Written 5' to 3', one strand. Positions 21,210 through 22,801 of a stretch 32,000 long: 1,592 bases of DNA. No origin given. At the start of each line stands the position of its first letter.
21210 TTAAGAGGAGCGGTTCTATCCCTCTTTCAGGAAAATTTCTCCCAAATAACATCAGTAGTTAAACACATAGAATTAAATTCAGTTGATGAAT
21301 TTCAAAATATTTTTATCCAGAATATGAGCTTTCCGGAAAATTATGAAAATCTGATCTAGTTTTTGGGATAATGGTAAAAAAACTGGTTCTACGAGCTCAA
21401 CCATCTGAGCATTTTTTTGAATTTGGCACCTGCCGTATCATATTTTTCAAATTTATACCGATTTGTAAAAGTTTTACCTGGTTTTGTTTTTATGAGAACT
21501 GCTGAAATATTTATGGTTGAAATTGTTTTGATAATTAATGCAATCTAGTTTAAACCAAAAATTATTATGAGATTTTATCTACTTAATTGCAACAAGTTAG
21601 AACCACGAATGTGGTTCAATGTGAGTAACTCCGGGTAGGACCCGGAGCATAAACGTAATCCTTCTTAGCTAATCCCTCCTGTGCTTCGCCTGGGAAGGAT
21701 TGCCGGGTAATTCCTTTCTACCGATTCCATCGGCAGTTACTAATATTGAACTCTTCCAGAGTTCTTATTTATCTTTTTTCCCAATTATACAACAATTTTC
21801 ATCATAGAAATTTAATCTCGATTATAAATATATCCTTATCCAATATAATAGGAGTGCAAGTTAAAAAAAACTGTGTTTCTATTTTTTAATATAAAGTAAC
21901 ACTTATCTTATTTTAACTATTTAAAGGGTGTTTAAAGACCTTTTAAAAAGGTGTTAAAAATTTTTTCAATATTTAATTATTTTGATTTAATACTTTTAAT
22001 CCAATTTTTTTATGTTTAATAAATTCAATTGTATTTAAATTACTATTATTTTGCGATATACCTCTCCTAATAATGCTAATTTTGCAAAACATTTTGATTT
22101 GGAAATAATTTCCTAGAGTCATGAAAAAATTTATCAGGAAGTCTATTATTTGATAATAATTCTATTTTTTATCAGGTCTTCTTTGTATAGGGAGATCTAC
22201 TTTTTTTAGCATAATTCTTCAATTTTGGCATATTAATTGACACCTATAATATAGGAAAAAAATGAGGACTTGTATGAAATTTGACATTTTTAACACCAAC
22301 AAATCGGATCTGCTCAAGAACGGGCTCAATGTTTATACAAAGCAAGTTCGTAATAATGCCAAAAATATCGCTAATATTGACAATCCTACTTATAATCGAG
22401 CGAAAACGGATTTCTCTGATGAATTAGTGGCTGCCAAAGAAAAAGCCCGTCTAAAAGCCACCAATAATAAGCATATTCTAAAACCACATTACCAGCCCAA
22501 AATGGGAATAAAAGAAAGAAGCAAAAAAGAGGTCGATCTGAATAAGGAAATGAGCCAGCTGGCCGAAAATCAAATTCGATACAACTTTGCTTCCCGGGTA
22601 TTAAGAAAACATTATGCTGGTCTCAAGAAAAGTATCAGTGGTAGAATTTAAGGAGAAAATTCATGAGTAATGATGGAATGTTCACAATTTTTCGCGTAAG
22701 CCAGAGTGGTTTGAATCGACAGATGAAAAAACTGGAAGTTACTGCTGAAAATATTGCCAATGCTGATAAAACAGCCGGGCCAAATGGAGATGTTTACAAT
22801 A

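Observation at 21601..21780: Unclassified structured RNA with terminator, about 480 nt upstream of the flagellar flgB operon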

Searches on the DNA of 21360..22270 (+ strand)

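Call 4: search_rna_families(source=window, start=21360, end=22270, threshold=evalue, max_evalue=10, show_alignments=4)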
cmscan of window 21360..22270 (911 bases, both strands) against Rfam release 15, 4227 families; matches with E-value up to 10: 5.
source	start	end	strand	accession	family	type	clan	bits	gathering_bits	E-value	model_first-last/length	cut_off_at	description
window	21878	21959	-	RF02579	tsr26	Gene; sRNA;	-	19.3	141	4.2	1-122/122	no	S. aureus tsr26 small RNA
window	22109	22195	+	RF00652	MIR478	Gene; miRNA;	-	17.9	50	6.3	1-91/91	no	MIR478 microRNA precursor family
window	21418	21497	+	RF01223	snR13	Gene; snRNA; snoRNA; CD-box;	CL00045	17.5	47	4.1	36-122/124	no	Small nucleolar RNA snR13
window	21629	21663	-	RF02455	Virus_CITE_1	Cis-reg;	-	17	80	1.9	42-76/93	no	Dianthovirus RNA2 cap-independent translation element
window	21723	21810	-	RF01429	snoR130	Gene; snRNA; snoRNA; CD-box;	-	15.5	40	8.9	1-122/122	no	small nucleolar RNA snoR130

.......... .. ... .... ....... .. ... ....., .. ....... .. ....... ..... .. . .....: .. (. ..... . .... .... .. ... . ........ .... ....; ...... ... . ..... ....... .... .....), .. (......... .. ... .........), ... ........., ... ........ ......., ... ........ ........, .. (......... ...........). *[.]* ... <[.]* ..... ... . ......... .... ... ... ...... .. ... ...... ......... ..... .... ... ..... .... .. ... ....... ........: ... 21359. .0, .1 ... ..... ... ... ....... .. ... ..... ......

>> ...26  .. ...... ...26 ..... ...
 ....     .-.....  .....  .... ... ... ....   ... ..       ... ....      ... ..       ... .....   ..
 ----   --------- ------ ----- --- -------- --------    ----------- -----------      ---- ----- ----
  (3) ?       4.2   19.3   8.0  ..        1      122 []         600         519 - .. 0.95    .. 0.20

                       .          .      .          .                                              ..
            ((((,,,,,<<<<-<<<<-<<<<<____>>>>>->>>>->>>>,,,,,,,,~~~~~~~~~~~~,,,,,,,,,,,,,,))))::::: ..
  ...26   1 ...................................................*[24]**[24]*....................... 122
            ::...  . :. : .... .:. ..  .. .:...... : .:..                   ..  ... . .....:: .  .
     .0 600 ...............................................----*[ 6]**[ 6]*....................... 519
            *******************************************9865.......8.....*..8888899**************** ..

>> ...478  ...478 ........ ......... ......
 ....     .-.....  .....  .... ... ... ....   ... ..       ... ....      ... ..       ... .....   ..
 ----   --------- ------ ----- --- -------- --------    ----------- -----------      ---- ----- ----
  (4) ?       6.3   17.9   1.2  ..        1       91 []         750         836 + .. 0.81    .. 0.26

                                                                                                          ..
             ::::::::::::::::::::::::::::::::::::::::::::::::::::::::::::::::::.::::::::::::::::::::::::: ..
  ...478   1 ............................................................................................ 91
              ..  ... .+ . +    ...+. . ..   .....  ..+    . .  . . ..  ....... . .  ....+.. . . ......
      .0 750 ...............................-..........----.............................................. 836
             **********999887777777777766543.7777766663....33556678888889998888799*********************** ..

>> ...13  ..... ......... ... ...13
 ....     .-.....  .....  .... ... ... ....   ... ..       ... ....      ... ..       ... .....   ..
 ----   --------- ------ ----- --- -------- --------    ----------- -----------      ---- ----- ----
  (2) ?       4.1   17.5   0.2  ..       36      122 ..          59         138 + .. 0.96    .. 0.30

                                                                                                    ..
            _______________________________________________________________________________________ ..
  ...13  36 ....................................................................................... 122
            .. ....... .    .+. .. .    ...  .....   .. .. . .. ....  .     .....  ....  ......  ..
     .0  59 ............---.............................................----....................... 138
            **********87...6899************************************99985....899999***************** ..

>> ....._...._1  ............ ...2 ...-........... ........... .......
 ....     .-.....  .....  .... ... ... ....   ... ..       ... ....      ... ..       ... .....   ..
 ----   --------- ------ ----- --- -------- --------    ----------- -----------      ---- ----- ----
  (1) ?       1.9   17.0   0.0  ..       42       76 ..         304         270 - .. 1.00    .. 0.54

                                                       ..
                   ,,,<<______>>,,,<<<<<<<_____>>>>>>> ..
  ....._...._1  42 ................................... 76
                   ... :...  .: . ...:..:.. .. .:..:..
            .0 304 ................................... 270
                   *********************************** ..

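Call 43: search_dna_similar(query=window:21590-21790:+, collection=phages, mode=distant, max_evalue=1, max_rows=10)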
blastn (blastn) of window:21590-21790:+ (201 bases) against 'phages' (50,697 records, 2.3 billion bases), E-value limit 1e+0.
Records with a match: 1; places in all: 1; records where one place covers at least 80% of the query: 0.
Best place of each record, by identity: 90-95% 1.
By first word of the organism name: Marinitoga 1.
By host as written in the record: Marinitoga camini 1197 1.
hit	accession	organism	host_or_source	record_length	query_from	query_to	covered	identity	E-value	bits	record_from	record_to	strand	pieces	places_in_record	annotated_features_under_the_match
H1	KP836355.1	Marinitoga camini virus 1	Marinitoga camini 1197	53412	172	201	15%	90.0%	2e-1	42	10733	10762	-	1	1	hypothetical protein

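Call 44: search_dna_similar(query=window:21590-21790:+, collection=plasmids, mode=distant, max_evalue=1, max_rows=10)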
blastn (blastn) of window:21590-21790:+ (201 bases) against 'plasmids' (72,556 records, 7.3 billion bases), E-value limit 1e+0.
No match.
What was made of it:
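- Tried and rejected: Phage and plasmid blastn: nothing (calls 43, 44).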

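Call 69: build_rna_model(alignment_id=A4, structure=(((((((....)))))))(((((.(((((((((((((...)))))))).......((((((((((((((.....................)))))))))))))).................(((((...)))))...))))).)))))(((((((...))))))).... )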
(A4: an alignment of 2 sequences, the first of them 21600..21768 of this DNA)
Model R1 built from alignment A4 (2 sequences, 169 columns); structure: as given.
model positions 169; base pairs 51; branch points 4; effective number of sequences 0.73; information 0.59 bits per position. Calibrated on 0.2 Mb of random sequence (short: E-values are rough).
structure used (alignment columns):
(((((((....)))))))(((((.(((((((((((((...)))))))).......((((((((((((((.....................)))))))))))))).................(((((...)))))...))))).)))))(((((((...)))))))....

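Call 70: search_with_rna_model(model_id=R1, sources=[L001, L002, L003, L004, L005, L006, L007, L008, L009, L012, L014, L015, L016, L017, L110, L112, window], max_evalue=10)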
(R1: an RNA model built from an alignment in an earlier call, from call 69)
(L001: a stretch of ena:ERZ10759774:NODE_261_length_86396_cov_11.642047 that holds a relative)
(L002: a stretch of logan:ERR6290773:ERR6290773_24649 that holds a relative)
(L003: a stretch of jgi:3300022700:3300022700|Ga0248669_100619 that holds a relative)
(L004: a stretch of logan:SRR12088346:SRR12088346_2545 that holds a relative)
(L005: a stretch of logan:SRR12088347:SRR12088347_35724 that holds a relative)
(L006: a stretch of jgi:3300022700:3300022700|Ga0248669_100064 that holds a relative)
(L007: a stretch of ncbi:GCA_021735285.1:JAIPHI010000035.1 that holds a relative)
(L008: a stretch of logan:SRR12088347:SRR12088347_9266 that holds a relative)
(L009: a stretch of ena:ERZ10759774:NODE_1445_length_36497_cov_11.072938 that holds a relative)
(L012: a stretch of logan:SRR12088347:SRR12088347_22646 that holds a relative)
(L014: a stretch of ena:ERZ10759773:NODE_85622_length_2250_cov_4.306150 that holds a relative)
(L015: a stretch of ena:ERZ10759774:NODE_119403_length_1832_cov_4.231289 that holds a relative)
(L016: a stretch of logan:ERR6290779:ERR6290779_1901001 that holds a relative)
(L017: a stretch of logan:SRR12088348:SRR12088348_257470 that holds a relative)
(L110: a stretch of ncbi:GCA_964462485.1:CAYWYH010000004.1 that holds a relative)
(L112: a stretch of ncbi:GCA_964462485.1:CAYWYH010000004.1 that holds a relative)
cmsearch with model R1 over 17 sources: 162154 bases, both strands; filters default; matches with E-value up to 10: 4.
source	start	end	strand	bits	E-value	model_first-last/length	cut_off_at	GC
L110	3233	3401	+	216.7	1.4e-58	1-169/169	no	0.47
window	21600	21768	+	216.7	1.4e-58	1-169/169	no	0.47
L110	3229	3397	-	57.6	3.8e-14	1-169/169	no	0.47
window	21596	21764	-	57.6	3.8e-14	1-169/169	no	0.47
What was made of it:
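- Tried and rejected: A single-sequence covariance model over 162 kb: only self matches (calls 69, 70).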

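Call 71: search_rna_families(source=window, start=21585, end=21785, threshold=evalue, max_evalue=10, show_alignments=3)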
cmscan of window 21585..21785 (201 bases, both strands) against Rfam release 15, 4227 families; matches with E-value up to 10: 4.
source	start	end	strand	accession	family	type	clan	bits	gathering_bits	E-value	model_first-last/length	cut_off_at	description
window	21629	21663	-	RF02455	Virus_CITE_1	Cis-reg;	-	17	80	0.42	42-76/93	no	Dianthovirus RNA2 cap-independent translation element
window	21698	21785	-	RF03096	RAGATH-19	Gene; sRNA;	-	15.6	85.6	2.7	60-141/141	5'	RAGATH-19 RNA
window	21747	21780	-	RF01618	ceN114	Gene; snRNA; snoRNA; CD-box;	-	12.8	44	8.1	1-63/63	no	Nematode snoRNA ceN114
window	21716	21776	-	RF02632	Hrs10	Gene; sRNA;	-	10.9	108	4.6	1-148/148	no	Hfq-regulated sRNA 10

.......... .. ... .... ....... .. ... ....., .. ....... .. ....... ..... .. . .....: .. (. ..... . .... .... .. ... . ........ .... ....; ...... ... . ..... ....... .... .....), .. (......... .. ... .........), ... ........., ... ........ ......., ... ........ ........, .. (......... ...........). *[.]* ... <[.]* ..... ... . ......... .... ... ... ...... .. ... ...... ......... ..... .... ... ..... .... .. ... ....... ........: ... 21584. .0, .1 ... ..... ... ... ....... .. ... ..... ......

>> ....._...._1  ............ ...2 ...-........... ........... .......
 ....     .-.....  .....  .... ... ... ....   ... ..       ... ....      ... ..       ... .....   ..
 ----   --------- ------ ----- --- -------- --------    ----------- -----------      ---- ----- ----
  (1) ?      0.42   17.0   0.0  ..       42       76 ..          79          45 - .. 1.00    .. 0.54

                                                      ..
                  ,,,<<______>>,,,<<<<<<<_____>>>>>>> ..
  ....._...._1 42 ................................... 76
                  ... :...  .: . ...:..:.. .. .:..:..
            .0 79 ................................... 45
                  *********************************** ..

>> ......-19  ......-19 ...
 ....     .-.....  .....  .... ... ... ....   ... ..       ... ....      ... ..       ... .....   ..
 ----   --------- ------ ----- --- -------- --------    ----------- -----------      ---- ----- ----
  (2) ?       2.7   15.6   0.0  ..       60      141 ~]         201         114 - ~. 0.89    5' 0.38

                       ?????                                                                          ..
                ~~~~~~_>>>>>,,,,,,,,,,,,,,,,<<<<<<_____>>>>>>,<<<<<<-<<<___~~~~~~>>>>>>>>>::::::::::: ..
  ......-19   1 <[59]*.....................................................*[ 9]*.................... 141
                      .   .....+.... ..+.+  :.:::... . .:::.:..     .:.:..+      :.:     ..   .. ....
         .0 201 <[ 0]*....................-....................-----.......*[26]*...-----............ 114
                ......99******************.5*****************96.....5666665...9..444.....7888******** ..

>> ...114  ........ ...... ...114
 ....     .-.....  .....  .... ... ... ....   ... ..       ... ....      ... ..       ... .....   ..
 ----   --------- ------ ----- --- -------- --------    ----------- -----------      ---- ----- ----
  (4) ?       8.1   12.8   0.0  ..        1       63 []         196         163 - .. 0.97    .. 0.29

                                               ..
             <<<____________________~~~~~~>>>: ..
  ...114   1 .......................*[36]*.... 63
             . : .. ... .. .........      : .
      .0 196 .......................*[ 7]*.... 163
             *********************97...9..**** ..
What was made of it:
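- On c-di-GMP-I / c-di-GMP-II riboswitches: At E<=10 on 911 nt and on 201 nt, no riboswitch family was listed (calls 4, 71).
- No hit to the 6S, 6S-Flavo or Bacteroidales-1 models even at E<=10 on 201 nt (call 71).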

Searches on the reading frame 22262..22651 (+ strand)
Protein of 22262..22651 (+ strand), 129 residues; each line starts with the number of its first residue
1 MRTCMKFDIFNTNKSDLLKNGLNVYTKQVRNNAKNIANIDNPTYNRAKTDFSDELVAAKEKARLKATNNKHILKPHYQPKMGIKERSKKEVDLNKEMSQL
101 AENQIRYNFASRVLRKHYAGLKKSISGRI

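Call 11: search_protein_families(library=pfam, proteins=[window:22262-22651:+])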
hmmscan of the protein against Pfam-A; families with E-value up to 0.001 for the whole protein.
window:22262-22651:+ (129 aa): 0 families

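Call 31: list_cluster_members(proteins=[P0001, P0090, window:22262-22648:+, L004:189-563:+, window:22663-23154:+, P0089])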
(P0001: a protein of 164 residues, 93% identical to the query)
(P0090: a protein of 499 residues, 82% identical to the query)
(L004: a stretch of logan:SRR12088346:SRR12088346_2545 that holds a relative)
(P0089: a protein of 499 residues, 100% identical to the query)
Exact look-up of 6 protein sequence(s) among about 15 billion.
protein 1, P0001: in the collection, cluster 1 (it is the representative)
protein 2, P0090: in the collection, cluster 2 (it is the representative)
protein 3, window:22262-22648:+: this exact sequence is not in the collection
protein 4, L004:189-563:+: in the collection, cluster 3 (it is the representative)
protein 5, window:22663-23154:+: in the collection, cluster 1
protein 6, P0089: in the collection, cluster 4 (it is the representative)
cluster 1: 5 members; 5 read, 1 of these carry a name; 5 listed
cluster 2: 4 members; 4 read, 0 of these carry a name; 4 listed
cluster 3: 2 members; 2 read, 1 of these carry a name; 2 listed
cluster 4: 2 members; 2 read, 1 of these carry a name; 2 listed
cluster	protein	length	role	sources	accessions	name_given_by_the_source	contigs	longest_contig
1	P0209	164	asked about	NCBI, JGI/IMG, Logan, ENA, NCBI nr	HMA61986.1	MAG TPA: flagellar basal body rod protein FlgC [bacterium] | flagellar basal body rod protein FlgC [bacterium]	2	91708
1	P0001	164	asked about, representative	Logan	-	-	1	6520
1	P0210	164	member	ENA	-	-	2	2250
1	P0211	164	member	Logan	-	-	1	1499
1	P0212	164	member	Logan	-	-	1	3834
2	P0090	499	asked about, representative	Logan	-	-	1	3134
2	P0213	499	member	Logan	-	-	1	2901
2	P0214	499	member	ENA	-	-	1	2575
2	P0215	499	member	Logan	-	-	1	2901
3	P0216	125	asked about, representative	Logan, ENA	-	-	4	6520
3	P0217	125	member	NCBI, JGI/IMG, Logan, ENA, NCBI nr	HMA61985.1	MAG TPA: hypothetical protein VKP78_04980 [bacterium] | hypothetical protein [bacterium]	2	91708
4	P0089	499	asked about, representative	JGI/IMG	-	-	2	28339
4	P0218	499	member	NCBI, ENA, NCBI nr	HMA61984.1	MAG TPA: ASKHA domain-containing protein [bacterium] | ASKHA domain-containing protein [bacterium]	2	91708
